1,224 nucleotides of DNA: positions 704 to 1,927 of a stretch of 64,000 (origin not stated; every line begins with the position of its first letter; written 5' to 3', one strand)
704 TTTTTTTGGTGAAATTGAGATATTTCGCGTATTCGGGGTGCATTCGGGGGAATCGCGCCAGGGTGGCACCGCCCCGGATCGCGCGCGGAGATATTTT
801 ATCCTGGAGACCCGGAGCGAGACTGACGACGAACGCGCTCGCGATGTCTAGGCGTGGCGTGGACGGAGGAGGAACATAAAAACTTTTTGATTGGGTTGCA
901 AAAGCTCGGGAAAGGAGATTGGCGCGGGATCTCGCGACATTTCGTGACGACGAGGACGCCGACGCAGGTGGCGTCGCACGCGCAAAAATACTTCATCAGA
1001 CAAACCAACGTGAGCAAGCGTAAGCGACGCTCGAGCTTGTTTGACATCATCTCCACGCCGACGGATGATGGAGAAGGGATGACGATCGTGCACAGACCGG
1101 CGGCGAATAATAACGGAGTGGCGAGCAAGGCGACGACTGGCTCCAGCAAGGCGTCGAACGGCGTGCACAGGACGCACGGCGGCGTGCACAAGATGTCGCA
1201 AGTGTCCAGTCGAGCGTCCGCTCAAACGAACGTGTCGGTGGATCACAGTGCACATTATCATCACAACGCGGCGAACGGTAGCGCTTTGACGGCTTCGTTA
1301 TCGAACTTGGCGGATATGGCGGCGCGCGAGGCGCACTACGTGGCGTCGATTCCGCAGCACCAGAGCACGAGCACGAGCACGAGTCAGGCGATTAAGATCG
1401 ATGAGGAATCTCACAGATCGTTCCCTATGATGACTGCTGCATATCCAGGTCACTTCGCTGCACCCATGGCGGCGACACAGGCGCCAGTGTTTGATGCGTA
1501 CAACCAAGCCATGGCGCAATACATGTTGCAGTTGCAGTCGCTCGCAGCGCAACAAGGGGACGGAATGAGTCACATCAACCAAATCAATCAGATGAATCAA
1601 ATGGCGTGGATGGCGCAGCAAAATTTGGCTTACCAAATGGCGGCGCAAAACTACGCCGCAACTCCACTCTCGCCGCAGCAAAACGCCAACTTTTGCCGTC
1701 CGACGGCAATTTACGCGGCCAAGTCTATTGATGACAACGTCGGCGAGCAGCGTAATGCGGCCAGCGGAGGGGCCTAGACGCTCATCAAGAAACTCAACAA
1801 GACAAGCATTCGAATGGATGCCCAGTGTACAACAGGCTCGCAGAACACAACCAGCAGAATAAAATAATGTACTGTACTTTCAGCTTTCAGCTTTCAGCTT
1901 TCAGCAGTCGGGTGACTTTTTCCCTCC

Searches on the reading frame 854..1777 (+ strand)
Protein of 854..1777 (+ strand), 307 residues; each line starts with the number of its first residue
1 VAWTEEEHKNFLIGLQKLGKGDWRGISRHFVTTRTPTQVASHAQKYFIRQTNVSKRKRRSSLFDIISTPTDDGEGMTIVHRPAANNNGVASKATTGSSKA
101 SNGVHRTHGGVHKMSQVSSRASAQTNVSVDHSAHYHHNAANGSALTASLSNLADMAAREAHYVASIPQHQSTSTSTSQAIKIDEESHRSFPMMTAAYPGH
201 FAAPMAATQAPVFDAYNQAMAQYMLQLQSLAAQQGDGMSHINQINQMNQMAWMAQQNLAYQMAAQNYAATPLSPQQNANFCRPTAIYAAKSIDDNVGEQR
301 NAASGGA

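Call 58: search_protein_families(library=pfam, proteins=[window:854-1777:+], max_evalue=0.00001)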
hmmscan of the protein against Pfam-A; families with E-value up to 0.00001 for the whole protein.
window:854-1777:+ (307 aa): 1 family
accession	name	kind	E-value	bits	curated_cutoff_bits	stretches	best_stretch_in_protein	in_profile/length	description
PF00249.37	Myb_DNA-binding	-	7.8e-12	45.6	24.4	1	2-47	3-46/46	Myb-like DNA-binding domain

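Call 67: search_solved_structures(query=window:854-1777:+, max_evalue=1)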
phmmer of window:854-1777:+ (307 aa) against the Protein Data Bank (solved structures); distinct sequences matched with E-value up to 1: 18.
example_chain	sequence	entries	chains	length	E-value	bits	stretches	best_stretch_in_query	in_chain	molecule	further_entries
6nvz_A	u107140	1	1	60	7.5e-07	32.6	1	2-50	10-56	Myb family DNA-binding protein shaqkyf family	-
2cu7_A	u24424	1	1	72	0.016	18.4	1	2-52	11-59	KIAA1915 protein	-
1w0t_A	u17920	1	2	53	0.043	17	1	2-36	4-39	TELOMERIC REPEAT BINDING FACTOR 1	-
1ba5_A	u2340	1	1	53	0.045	16.9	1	2-35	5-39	HTRF1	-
1w0u_A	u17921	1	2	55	0.057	16.6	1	2-38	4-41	TELOMERIC REPEAT BINDING FACTOR 2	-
1ity_A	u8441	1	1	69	0.08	16.1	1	2-36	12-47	TRF1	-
1vfc_A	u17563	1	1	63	0.082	16.1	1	2-37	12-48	Telomeric repeat binding factor 2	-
1iv6_A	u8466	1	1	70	0.083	16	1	2-36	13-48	TELOMERIC REPEAT BINDING FACTOR 1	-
3sjm_A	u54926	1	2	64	0.085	16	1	2-37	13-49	Telomeric repeat-binding factor 2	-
1vf9_A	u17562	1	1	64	0.086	16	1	2-37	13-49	Telomeric repeat binding factor 2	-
1xg1_A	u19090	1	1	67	0.096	15.8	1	2-37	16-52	Telomeric repeat binding factor 2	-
6cw2_C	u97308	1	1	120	0.17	15.1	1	3-49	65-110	Transcriptional adapter 2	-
6cw3_E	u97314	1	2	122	0.17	15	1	3-49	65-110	Transcriptional adapter 2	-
9q9j_J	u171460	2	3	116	0.24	14.5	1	2-37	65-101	Telomeric repeat-binding factor 2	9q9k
1x41_A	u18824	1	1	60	0.32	14.1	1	2-48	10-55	Transcriptional adaptor 2-like, isoform b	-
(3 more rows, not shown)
